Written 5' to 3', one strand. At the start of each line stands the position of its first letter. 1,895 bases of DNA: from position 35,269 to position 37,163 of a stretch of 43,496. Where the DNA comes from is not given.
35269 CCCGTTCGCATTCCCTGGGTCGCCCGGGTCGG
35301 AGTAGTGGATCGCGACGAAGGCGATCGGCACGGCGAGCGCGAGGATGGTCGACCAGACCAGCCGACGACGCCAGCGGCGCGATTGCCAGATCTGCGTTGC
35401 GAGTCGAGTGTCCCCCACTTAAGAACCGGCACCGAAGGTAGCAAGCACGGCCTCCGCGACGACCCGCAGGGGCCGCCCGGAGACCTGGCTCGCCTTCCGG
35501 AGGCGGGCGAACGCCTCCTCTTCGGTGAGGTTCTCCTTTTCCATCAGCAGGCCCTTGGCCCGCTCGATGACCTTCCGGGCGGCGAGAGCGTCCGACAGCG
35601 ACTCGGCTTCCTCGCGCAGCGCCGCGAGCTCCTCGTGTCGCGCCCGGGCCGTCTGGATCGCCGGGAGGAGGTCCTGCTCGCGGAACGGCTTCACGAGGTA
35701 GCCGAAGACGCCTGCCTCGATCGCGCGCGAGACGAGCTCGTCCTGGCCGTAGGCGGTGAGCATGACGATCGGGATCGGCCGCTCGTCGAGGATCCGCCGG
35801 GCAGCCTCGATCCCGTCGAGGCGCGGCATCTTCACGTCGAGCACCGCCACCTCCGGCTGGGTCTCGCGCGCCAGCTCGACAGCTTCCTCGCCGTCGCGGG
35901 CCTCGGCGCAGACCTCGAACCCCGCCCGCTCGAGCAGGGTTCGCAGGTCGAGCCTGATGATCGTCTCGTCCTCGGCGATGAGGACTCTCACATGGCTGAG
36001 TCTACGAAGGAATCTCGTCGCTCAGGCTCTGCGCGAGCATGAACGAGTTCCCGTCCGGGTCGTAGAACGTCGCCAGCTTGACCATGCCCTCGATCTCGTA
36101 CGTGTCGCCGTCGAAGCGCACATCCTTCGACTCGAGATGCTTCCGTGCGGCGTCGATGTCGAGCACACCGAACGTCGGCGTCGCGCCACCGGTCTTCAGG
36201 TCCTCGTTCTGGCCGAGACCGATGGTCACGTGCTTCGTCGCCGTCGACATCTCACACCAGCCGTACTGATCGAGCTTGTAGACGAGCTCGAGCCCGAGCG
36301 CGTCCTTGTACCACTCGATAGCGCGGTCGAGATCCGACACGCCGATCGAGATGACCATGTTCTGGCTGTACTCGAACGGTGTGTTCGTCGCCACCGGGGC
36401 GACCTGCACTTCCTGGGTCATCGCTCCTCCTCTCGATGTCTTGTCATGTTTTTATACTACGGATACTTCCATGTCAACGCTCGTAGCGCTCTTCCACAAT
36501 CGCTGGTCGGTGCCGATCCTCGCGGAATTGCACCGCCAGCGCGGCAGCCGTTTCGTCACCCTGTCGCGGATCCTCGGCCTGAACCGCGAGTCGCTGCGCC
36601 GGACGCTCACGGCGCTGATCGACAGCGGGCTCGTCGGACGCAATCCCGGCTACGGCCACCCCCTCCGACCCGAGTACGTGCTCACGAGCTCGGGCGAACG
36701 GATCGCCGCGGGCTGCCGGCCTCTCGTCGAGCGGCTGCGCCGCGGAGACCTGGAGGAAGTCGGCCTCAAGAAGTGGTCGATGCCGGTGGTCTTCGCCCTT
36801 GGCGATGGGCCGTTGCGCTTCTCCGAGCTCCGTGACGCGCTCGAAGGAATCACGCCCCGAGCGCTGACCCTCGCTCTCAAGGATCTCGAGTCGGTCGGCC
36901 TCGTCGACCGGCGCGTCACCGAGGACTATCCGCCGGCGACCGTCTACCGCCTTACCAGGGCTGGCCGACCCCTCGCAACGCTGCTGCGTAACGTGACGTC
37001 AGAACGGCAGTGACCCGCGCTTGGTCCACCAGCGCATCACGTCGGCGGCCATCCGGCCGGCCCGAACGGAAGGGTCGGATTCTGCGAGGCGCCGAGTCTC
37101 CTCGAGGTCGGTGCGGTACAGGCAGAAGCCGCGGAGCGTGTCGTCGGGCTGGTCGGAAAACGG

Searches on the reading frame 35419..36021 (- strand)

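Call 24: search_protein_families(library=pfam, proteins=[window:35419-36021:-], max_evalue=0.0001)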
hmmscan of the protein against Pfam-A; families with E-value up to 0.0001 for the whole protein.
window:35419-36021:- (200 aa): 2 families
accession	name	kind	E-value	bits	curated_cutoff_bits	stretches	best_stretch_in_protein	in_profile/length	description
PF00072.30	Response_reg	-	2.3e-29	102.3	30.2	1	13-122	1-110/111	Response regulator receiver domain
PF03861.19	ANTAR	-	7.8e-21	74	27.3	1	141-193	2-54/54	ANTAR domain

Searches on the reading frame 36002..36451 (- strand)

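Call 24: search_protein_families(library=pfam, proteins=[window:36002-36451:-], max_evalue=0.0001)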
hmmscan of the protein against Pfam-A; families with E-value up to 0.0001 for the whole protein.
window:36002-36451:- (149 aa): 1 family
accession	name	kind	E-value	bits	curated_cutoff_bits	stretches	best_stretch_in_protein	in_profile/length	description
PF00903.31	Glyoxalase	-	4e-12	47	20.6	1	34-138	5-120/121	Glyoxalase/Bleomycin resistance protein/Dioxygenase superfamily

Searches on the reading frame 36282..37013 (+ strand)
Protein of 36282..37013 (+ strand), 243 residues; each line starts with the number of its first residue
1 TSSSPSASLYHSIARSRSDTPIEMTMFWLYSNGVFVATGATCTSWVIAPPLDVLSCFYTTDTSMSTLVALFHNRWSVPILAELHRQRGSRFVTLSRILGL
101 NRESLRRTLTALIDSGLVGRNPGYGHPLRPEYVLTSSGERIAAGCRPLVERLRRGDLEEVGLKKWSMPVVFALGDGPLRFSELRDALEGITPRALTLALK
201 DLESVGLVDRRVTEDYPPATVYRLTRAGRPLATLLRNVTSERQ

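Call 24: search_protein_families(library=pfam, proteins=[window:36282-37013:+], max_evalue=0.0001)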
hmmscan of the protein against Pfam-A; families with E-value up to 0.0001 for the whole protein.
window:36282-37013:+ (243 aa): 5 families
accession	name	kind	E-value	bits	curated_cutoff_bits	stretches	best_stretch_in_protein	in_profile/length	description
PF01638.23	HxlR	-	6.8e-28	96.8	20.8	2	163-237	4-78/91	HxlR-like helix-turn-helix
PF25213.1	HVO_A0261_N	-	1.3e-09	38.2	35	1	77-154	14-83/86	HVO_A0261 N-terminal domain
PF12802.13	MarR_2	-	3.7e-07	30.6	27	0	77-122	8-56/61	MarR family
PF12840.13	HTH_20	-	1e-05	25.8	27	0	172-210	12-50/51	Helix-turn-helix domain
PF01047.28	MarR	-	1.2e-05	25.6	24.6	0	79-121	8-50/59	MarR family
